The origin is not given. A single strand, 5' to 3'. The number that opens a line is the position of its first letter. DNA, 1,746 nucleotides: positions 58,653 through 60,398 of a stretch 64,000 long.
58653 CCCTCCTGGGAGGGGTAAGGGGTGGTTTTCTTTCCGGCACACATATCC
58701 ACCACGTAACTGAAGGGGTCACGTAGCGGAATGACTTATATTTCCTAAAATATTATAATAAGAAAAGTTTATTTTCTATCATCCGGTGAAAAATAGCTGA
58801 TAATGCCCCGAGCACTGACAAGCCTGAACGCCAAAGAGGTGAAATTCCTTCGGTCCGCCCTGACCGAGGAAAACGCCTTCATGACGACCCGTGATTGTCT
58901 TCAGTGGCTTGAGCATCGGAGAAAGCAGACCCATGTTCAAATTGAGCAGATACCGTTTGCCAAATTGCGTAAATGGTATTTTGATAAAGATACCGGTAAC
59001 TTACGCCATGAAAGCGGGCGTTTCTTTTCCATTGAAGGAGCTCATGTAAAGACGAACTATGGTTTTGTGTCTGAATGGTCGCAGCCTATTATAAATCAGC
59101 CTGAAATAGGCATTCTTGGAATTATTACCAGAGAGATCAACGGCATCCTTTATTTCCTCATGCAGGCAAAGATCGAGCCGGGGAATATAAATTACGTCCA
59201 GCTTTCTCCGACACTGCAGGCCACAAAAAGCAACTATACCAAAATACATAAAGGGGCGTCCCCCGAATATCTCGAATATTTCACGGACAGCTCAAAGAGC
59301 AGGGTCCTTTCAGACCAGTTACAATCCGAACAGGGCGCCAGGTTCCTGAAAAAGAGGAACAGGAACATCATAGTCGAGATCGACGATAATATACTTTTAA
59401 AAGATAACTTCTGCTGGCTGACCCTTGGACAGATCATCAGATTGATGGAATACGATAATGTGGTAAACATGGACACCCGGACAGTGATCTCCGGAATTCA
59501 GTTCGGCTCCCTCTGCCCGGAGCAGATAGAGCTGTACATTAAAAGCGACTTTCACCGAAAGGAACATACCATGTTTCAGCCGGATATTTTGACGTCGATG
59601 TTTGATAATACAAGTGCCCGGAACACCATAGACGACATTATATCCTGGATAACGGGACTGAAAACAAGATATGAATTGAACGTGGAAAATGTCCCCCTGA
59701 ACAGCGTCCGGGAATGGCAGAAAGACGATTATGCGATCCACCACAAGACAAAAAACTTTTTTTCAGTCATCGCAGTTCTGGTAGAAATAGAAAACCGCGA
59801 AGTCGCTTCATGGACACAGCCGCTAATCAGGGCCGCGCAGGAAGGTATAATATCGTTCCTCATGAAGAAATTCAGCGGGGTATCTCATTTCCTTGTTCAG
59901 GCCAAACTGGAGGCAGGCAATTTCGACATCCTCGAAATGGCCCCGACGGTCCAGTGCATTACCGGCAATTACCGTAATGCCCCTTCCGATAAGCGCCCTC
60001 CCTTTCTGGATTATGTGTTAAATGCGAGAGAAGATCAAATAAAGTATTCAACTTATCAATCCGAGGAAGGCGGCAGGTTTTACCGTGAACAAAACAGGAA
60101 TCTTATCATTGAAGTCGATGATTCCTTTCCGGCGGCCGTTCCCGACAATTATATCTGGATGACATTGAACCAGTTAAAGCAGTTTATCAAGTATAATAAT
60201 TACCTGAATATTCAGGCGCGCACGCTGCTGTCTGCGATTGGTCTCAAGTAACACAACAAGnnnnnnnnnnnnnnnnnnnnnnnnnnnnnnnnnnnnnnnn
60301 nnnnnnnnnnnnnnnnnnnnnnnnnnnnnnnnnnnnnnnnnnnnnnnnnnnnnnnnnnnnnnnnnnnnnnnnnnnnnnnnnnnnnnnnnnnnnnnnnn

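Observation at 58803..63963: Actinomycete-style 2,3-dehydratase / 3-ketoreductase / 3-aminotransferase / N-acetyltransferase cassette ending in a GtrB-type polyprenyl-phosphate transferase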

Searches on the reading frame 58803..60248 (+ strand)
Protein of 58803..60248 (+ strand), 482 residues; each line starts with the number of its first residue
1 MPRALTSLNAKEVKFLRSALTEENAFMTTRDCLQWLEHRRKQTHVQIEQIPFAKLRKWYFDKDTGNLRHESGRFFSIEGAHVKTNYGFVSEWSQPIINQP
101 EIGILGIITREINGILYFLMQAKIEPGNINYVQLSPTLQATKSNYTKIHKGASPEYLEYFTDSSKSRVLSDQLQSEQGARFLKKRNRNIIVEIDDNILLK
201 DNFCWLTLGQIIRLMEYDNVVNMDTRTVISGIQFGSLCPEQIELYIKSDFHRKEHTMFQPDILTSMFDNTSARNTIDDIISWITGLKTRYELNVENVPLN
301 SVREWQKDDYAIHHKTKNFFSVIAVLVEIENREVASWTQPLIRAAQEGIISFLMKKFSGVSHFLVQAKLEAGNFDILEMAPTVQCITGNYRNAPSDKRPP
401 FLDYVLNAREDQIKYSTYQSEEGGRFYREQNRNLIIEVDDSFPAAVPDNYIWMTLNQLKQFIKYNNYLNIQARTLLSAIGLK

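Call 3: search_protein_families(library=pfam, proteins=[window:58803-60248:+])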
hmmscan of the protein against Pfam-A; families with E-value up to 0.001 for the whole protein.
window:58803-60248:+ (482 aa): 1 family
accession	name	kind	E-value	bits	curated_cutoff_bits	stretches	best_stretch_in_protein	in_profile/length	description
PF03559.20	Hexose_dehydrat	-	2.1e-162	537.1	25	2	30-231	2-202/203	NDP-hexose 2,3-dehydratase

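Call 4: search_protein_families(library=ncbifam, proteins=[window:58803-60248:+])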
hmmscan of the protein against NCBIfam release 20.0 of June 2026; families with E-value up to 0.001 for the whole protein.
window:58803-60248:+ (482 aa): 0 families

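Call 12: find_related_loci(query=window:58803-60248:+, collection=genome_contigs, flank=10000)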
Query window:58803-60248:+ (482 aa) in genome_contigs; peptide patterns used: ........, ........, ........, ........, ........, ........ (x = any residue, [..] = any of these).
177 stretches matched a pattern; 152 encode a relative of the query (tblastn E <= 1e-3); the best 80 are kept; 80 distinct loci.
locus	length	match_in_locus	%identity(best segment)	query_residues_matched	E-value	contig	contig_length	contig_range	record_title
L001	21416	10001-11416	62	11-479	0e+0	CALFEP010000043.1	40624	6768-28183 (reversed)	MAG TPA_asm: uncultured Bacteroidetes bacterium isolate SRR3330207_bin.16_CONCOCT_v1.1_MAG genome assembly, contig: ERZ7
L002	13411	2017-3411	62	15-482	0e+0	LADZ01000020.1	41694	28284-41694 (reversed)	MAG: Flavobacteriales bacterium BRH_c54 BRHa_1006273, whole genome shotgun sequence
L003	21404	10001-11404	59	11-479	0e+0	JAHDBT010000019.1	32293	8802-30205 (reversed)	MAG: Bacteroidetes bacterium isolate MAG-117 RZ_3845, whole genome shotgun sequence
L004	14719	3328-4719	61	9-479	0e+0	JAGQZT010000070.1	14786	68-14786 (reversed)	MAG: Flavobacteriales bacterium isolate HKST-UBA98 k127_2168208, whole genome shotgun sequence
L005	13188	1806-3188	63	11-478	0e+0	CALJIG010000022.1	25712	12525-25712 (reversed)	MAG TPA_asm: uncultured Ignavibacteria bacterium isolate SRR5576002_bin.35_CONCOCT_v1.1_MAG genome assembly, contig: ERZ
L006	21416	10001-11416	59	4-479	0e+0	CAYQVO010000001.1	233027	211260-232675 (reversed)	MAG TPA_asm: uncultured Bdellovibrionales bacterium isolate SRP239243_co2_48 genome assembly, contig: NODE_21_length_233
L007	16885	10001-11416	60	4-479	0e+0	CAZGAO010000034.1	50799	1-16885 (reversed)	MAG TPA_asm: uncultured Lentimicrobiaceae bacterium isolate binchicken_co47_205 genome assembly, contig: NODE_403_length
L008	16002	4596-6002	59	7-479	0e+0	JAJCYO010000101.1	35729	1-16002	MAG: Flavobacteriales bacterium isolate OFTM342 OFTM342_100, whole genome shotgun sequence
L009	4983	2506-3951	59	2-479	0e+0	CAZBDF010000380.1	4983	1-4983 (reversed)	MAG TPA_asm: uncultured Lentimicrobiaceae bacterium isolate binchicken_co243_188 genome assembly, contig: NODE_17036_len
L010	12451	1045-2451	61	5-481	0e+0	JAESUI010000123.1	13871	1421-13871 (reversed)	MAG: Flavobacteriales bacterium isolate NORP337 CoAssembly_1547021, whole genome shotgun sequence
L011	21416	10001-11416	61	10-482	0e+0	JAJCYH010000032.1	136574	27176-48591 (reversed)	MAG: Saprospiraceae bacterium isolate OFTM152 OFTM152_31, whole genome shotgun sequence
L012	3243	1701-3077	61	6-479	0e+0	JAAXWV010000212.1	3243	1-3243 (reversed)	MAG: Candidatus Roizmanbacteria bacterium isolate W9_Combined_metabat2_043 W9_Combined_metabat2_043_NODE_27451, whole ge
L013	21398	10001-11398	61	5-479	0e+0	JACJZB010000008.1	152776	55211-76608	MAG: Flavobacteriales bacterium isolate HK-STAS-BACT-53 HK-STAS-BACT-53_8, whole genome shotgun sequence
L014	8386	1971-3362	61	12-479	0e+0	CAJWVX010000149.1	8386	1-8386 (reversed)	MAG TPA_asm: uncultured Flavobacteriales bacterium isolate ERR599008_bin.73_MetaBAT_v2.12.1_MAG genome assembly, contig:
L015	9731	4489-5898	60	13-481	0e+0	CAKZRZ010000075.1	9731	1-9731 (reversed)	MAG: uncultured Arenicella sp. isolate L1_Bin_MAXBIN__056_sub_1 genome assembly, contig: c_000000379970, whole genome sh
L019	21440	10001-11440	58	5-481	0e+0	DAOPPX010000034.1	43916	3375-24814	MAG TPA_asm: Verrucomicrobiota bacterium isolate AMR_MDS_1537 NODE_1111_length_43916_cov_41.145391, whole genome shotgun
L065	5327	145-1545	53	5-481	7e-177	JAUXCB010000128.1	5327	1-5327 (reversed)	MAG: Verrucomicrobiota bacterium isolate CSMAG_2814 CSMAG_2814_k117_6343103_length_5327_cov_12.0000, whole genome shotgu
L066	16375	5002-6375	56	15-479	6e-173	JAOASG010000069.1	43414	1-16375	MAG: Vallitalea sp. isolate McLGI.32 contig_59257, whole genome shotgun sequence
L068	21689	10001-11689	56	3-482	2e-171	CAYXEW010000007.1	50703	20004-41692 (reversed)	MAG TPA_asm: uncultured Verrucomicrobiota bacterium isolate SRP141376_co5_426 genome assembly, contig: NODE_1495_length_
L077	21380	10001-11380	54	15-479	3e-168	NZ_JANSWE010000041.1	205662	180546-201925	Bacteroides cellulosilyticus DSM 14838 contig_41, whole genome shotgun sequence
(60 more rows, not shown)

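Call 13: find_homologous_proteins(query=window:58803-60248:+)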
Query window:58803-60248:+ (482 aa): 8000 proteins with E <= 0.001 among 8000 candidates; the best 120 are listed.
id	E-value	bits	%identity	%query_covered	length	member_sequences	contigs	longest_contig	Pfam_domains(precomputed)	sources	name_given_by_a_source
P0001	0.0e+0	1101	100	100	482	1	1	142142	PF03559.21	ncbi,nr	ncbi:MAG: NDP-hexose 2,3-dehydratase family protein [Nitrospirae bacterium]|nr:NDP-hexose 2,3-dehydr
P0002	5.6e-271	917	84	99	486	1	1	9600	PF03559.21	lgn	-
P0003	8.3e-267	904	83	99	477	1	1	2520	PF03559.21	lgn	-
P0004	3.6e-265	898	82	99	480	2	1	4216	PF03559.21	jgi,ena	-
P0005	4.4e-264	895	81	98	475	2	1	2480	PF03559.21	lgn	-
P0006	2.5e-263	892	81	99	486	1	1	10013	PF03559.21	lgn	-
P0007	4.1e-261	885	81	99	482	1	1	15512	PF03559.21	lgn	-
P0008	1.4e-260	883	84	95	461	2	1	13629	PF03559.21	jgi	jgi:oxidase EvaA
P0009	3.1e-260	882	81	99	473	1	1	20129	PF03559.21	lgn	-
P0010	4.5e-255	865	80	99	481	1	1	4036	PF03559.21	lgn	-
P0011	6.1e-255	864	78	99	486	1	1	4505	PF03559.21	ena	-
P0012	1.7e-254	863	79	99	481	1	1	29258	PF03559.21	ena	-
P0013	1.2e-252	857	78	99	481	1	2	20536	PF03559.21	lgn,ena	-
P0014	4.4e-249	845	77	99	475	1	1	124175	PF03559.21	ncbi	-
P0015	3.3e-248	842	77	98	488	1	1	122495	PF03559.21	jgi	jgi:oxidase EvaA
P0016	3.9e-247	839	77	98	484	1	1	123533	PF03559.21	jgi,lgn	jgi:oxidase EvaA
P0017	1.2e-244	831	75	99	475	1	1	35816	PF03559.21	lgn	-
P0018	2.1e-243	826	74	98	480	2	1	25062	PF03559.21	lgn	-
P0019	3.1e-242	823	75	99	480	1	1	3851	PF03559.21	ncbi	-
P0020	1.7e-241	820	74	98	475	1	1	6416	PF03559.21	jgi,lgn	-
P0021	4.7e-240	815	73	99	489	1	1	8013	PF03559.21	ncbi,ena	-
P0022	1.1e-239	814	74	98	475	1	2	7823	PF03559.21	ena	-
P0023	2.1e-239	813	76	94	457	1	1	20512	PF03559.21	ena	-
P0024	2.6e-239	813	74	98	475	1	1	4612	PF03559.21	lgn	-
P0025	9.7e-239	811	74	98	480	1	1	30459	PF03559.21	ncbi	-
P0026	8.1e-238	808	74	96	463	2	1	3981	PF03559.21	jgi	jgi:oxidase EvaA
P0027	2.8e-235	800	73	98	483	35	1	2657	PF03559.21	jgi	jgi:oxidase EvaA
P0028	3.7e-234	796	73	99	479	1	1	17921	PF03559.21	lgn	-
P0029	4.5e-234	796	73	98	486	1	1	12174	PF03559.21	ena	-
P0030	2.2e-231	787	75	94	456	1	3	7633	PF03559.21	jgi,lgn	-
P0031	8.9e-221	752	77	89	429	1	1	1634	PF03559.21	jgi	jgi:oxidase EvaA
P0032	2.7e-203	694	66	97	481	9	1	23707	PF03559.21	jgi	-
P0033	4.0e-203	694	63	98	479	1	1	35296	PF03559.21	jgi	jgi:oxidase EvaA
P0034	1.6e-199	682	64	97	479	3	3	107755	PF03559.21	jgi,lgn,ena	-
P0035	2.6e-197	674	62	98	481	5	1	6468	PF03559.21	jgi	-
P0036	1.5e-196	672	61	97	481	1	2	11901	PF03559.21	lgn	-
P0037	1.4e-195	669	62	98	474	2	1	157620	PF03559.21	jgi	-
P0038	8.1e-195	666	62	97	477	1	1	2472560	PF03559.21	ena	-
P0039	1.0e-194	666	63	98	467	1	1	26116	PF03559.21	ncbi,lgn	-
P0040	5.8e-194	663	62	98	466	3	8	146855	PF03559.21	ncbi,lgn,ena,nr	ncbi:MAG: NDP-hexose 2,3-dehydratase family protein [Bacteroidetes bacterium]|nr:NDP-hexose 2,3-dehy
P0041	2.1e-193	662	63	97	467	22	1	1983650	PF03559.21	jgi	jgi:oxidase EvaA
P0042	2.3e-193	661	62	97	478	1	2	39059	PF03559.21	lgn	-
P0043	3.9e-193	661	61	97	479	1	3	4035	PF03559.21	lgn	-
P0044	3.9e-193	661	61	98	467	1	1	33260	PF03559.21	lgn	-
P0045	4.1e-193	661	63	97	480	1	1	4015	PF03559.21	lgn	-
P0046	1.0e-192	659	62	97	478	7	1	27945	PF03559.21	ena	-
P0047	1.9e-192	658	60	98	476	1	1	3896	PF03559.21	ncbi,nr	ncbi:MAG: NDP-hexose 2,3-dehydratase [bacterium]|nr:NDP-hexose 2,3-dehydratase [bacterium]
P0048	3.2e-192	658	62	97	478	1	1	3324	PF03559.21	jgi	-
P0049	4.8e-192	657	61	98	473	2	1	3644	PF03559.21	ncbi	-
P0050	8.4e-192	656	63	96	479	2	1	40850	PF03559.21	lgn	-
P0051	9.5e-192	656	60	99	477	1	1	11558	PF03559.21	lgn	-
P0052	1.6e-191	655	62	97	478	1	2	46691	PF03559.21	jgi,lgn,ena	-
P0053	2.6e-191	655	61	98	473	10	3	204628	PF03559.21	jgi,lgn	-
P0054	3.0e-191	654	58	96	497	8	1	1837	PF03559.21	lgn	-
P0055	3.3e-191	654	61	97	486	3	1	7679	PF03559.21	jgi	jgi:oxidase EvaA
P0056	3.8e-191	654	62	98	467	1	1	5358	PF03559.21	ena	-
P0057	6.2e-191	653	62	96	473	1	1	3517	PF03559.21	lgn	-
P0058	7.7e-191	653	61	97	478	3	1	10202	PF03559.21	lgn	-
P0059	2.1e-190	652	59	97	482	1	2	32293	PF03559.21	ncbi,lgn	-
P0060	4.2e-190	651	60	98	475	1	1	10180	PF03559.21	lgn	-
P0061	1.1e-189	649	61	98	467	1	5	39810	PF03559.21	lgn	-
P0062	3.0e-189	648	61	98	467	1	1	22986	PF03559.21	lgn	-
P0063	3.2e-189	648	61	98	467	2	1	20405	PF03559.21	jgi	jgi:oxidase EvaA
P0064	3.5e-189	648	61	97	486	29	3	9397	PF03559.21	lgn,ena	-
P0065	4.2e-189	647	61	97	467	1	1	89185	PF03559.21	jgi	jgi:dTDP-4-dehydro-6-deoxy-alpha-D-glucopyranose 2,3-dehydratase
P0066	4.4e-189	647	61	97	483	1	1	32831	PF03559.21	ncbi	-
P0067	5.9e-189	647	61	98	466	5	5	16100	PF03559.21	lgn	-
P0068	6.0e-189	647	61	97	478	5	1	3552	PF03559.21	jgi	-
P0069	6.0e-189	647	62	98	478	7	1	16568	PF03559.21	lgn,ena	-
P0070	8.2e-189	646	61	97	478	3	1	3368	PF03559.21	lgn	-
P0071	8.4e-189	646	60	98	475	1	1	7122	PF03559.21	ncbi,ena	-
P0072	8.8e-189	646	60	97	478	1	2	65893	PF03559.21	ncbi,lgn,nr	ncbi:MAG: NDP-hexose 2,3-dehydratase family protein [Bacteroidales bacterium]|nr:NDP-hexose 2,3-dehy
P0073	9.0e-189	646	60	97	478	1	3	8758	PF03559.21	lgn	-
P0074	1.9e-188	645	59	97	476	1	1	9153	PF03559.21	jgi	-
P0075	2.1e-188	645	62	97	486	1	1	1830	PF03559.21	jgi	jgi:oxidase EvaA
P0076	4.6e-188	644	59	98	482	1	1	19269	PF03559.21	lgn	-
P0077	7.9e-188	643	59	98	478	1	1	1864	PF03559.21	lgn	-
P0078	8.5e-188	643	61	98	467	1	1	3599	PF03559.21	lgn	-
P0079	8.6e-188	643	60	97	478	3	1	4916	PF03559.21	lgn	-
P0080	8.7e-188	643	58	98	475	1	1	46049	PF03559.21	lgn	-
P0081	1.0e-187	643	58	99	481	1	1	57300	PF03559.21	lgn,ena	-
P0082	1.1e-187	643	60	97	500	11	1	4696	PF03559.21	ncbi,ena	-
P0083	1.5e-187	642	61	98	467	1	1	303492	PF03559.21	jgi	jgi:oxidase EvaA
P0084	1.7e-187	642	61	96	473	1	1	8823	PF03559.21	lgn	-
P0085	2.0e-187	642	60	97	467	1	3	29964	PF03559.21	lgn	-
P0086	2.0e-187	642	60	98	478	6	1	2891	PF03559.21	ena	-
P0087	2.2e-187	642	61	96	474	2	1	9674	PF03559.21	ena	-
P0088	2.3e-187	642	58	98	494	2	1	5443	PF03559.21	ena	-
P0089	2.3e-187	642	61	98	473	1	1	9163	PF03559.21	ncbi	-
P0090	2.5e-187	642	58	99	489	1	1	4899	PF03559.21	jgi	jgi:dTDP-4-dehydro-6-deoxy-alpha-D-glucopyranose 2,3-dehydratase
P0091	2.5e-187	642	62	98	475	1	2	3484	PF03559.21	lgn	-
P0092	3.4e-187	641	61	96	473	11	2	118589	PF03559.21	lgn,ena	-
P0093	3.5e-187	641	62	97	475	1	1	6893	PF03559.21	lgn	-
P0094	4.1e-187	641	60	98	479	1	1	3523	PF03559.21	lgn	-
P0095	4.5e-187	641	58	97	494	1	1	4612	PF03559.21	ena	-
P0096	4.7e-187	641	62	96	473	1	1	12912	PF03559.21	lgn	-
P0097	7.1e-187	640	61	95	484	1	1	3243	PF03559.21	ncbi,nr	ncbi:NDP-hexose 2,3-dehydratase [Candidatus Roizmanbacteria bacterium]|nr:NDP-hexose 2,3-dehydratase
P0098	8.6e-187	640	62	96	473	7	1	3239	PF03559.21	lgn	-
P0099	1.1e-186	639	60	97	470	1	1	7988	PF03559.21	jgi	-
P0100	1.4e-186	639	60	97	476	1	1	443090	PF03559.21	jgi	jgi:dTDP-4-dehydro-6-deoxy-alpha-D-glucopyranose 2,3-dehydratase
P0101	1.5e-186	639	60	97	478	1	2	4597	PF03559.21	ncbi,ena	-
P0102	1.5e-186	639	58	99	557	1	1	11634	PF03559.21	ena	-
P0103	2.0e-186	639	62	97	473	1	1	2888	PF03559.21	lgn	-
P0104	2.2e-186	638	60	98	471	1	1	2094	PF03559.21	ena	-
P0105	2.6e-186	638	59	97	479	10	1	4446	PF03559.21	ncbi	-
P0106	2.7e-186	638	60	97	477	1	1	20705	PF03559.21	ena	-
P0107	3.0e-186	638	60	98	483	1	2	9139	PF03559.21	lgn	-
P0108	3.8e-186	638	61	98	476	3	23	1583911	PF03559.21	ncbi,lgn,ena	-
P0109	3.9e-186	638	60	96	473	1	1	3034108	PF03559.21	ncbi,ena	-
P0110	4.4e-186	637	61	98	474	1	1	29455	PF03559.21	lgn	-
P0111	4.8e-186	637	59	98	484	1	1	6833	PF03559.21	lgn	-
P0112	6.5e-186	637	59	99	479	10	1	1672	PF03559.21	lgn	-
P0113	6.9e-186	637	59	98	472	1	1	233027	PF03559.21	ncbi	-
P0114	7.1e-186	637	60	97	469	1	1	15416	PF03559.21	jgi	jgi:dTDP-4-dehydro-6-deoxy-alpha-D-glucopyranose 2,3-dehydratase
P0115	7.8e-186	637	61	98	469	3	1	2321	PF03559.21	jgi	-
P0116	8.6e-186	636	61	96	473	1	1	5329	PF03559.21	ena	-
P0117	8.9e-186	636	61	98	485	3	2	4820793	PF03559.21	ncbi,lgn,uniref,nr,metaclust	ncbi:NDP-hexose 2,3-dehydratase family protein [Rufibacter radiotolerans]|uniref:NDP-hexose 2,3-dehy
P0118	9.2e-186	636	59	98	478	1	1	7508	PF03559.21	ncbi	-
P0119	9.3e-186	636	62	96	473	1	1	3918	PF03559.21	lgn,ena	-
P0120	1.0e-185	636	58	98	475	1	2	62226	PF03559.21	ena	-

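Call 14: find_encoding_contigs(protein=P0001, flank=10000, max_places=4)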
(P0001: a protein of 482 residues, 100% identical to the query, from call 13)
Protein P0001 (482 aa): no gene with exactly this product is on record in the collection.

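Call 15: find_encoding_contigs(protein=P0014, flank=10000, max_places=3)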
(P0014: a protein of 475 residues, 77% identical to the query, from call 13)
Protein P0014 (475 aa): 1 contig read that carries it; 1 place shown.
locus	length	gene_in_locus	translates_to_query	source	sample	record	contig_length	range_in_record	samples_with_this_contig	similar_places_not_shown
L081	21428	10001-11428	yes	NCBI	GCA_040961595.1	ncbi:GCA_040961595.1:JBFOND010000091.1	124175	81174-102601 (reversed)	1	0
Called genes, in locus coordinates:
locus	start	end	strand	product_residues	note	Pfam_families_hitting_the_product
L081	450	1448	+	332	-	PF02543:Carbam_trans_N (faint), PF00814:TsaD, PF22521:HypF_C_2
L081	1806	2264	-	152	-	PF01252:Peptidase_A8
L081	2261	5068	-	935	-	PF00133:tRNA-synt_1, PF13603:tRNA-synt_1_2 (faint), PF01406:tRNA-synt_1e (faint), PF09334:tRNA-synt_1g, PF01921:tRNA-synt_1f (weak), PF08264:Anticodon_1, PF06827:zf-FPG_IleRS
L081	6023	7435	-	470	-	PF02310:B12-binding, PF04055:Radical_SAM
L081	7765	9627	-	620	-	PF13231:PMT_2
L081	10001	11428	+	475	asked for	PF03559:Hexose_dehydrat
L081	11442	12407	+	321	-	PF01408:GFO_IDH_MocA, PF22725:GFO_IDH_MocA_C3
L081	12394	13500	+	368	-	PF01041:DegT_DnrJ_EryC1, PF00155:Aminotran_1_2, PF01053:Cys_Met_Meta_PP (weak)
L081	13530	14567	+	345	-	PF21360:PylC-like_N, PF02655:ATP-grasp_3, PF15632:ATPgrasp_Ter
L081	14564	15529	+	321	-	PF04321:RmlD_sub_bind, PF01073:3Beta_HSD, PF01370:Epimerase, PF02719:Polysacc_synt_2 (faint), PF13460:NAD_binding_10 (faint), PF16363:GDP_Man_Dehyd, PF07993:NAD_binding_4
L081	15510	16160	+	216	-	PF00149:Metallophos, PF12850:Metallophos_2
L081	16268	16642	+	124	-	-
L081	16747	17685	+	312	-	PF00535:Glycos_transf_2, PF10111:Glyco_tranf_2_2 (faint)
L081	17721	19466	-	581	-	-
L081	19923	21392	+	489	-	PF02310:B12-binding, PF04055:Radical_SAM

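Call 16: find_encoding_contigs(protein=P0015, flank=10000, max_places=3)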
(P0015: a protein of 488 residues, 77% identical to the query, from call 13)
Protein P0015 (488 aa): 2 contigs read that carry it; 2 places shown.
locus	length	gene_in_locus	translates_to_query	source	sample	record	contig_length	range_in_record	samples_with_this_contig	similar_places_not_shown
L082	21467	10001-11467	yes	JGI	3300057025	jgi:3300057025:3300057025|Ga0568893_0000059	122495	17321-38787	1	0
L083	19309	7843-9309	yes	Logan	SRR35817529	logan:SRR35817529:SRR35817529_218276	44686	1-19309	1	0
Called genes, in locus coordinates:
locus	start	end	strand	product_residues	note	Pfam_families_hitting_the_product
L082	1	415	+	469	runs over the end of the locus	PF02310:B12-binding, PF04055:Radical_SAM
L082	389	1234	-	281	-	PF01522:Polysacc_deac_1, PF22537:WbmS-like (weak), PF10096:DUF2334, PF11959:DUF3473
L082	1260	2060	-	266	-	PF01209:Ubie_methyltran, PF05148:Methyltransf_8 (faint), PF13489:Methyltransf_23, PF13649:Methyltransf_25, PF13847:Methyltransf_31, PF08241:Methyltransf_11, PF08242:Methyltransf_12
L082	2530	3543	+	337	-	PF01073:3Beta_HSD, PF01370:Epimerase, PF02719:Polysacc_synt_2, PF04321:RmlD_sub_bind, PF07993:NAD_binding_4, PF16363:GDP_Man_Dehyd, PF13460:NAD_binding_10 (weak)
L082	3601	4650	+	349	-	PF10066:DUF2304, PF00535:Glycos_transf_2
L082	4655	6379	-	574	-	-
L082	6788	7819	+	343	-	PF04055:Radical_SAM, PF13186:SPASM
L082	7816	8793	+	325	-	PF01408:GFO_IDH_MocA, PF02894:GFO_IDH_MocA_C, PF22725:GFO_IDH_MocA_C3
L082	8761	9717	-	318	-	PF03706:LPG_synthase_TM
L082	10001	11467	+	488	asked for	PF03559:Hexose_dehydrat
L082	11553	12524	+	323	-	PF01408:GFO_IDH_MocA, PF22725:GFO_IDH_MocA_C3, PF02894:GFO_IDH_MocA_C (weak)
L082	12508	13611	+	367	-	PF01041:DegT_DnrJ_EryC1, PF00155:Aminotran_1_2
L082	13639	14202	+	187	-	PF00132:Hexapep, PF14602:Hexapep_2 (weak)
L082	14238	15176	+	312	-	PF00535:Glycos_transf_2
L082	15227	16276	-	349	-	PF07611:DUF1574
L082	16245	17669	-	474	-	PF03062:MBOAT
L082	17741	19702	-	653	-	PF13231:PMT_2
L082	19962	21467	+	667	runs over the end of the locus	PF02995:DUF229 (faint), PF00884:Sulfatase, PF01663:Phosphodiest (faint), PF16347:SGSH_C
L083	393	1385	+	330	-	PF01073:3Beta_HSD, PF01370:Epimerase, PF02719:Polysacc_synt_2, PF04321:RmlD_sub_bind, PF16363:GDP_Man_Dehyd, PF07993:NAD_binding_4, PF13460:NAD_binding_10 (weak)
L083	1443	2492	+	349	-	PF10066:DUF2304, PF00535:Glycos_transf_2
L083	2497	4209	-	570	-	-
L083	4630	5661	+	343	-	PF04055:Radical_SAM, PF13186:SPASM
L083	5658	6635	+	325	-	PF01408:GFO_IDH_MocA, PF02894:GFO_IDH_MocA_C, PF22725:GFO_IDH_MocA_C3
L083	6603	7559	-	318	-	PF03706:LPG_synthase_TM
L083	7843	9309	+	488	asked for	PF03559:Hexose_dehydrat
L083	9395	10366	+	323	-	PF01408:GFO_IDH_MocA, PF22725:GFO_IDH_MocA_C3, PF02894:GFO_IDH_MocA_C (weak)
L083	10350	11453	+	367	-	PF01041:DegT_DnrJ_EryC1, PF00155:Aminotran_1_2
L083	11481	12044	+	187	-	PF00132:Hexapep, PF14602:Hexapep_2 (weak)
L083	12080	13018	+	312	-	PF00535:Glycos_transf_2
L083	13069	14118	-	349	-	PF07611:DUF1574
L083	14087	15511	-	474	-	PF03062:MBOAT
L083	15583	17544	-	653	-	PF13231:PMT_2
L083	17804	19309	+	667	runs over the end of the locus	PF02995:DUF229 (faint), PF00884:Sulfatase, PF01663:Phosphodiest (faint), PF16347:SGSH_C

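Call 17: list_cluster_members(proteins=[P0001])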
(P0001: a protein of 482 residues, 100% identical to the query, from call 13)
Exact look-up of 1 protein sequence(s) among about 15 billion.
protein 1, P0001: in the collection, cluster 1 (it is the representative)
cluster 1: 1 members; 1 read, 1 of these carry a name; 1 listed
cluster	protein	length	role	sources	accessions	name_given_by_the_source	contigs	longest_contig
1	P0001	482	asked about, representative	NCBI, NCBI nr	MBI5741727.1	MAG: NDP-hexose 2,3-dehydratase family protein [Nitrospirae bacterium] | NDP-hexose 2,3-dehydratase family protein [Nitrospirota bacterium]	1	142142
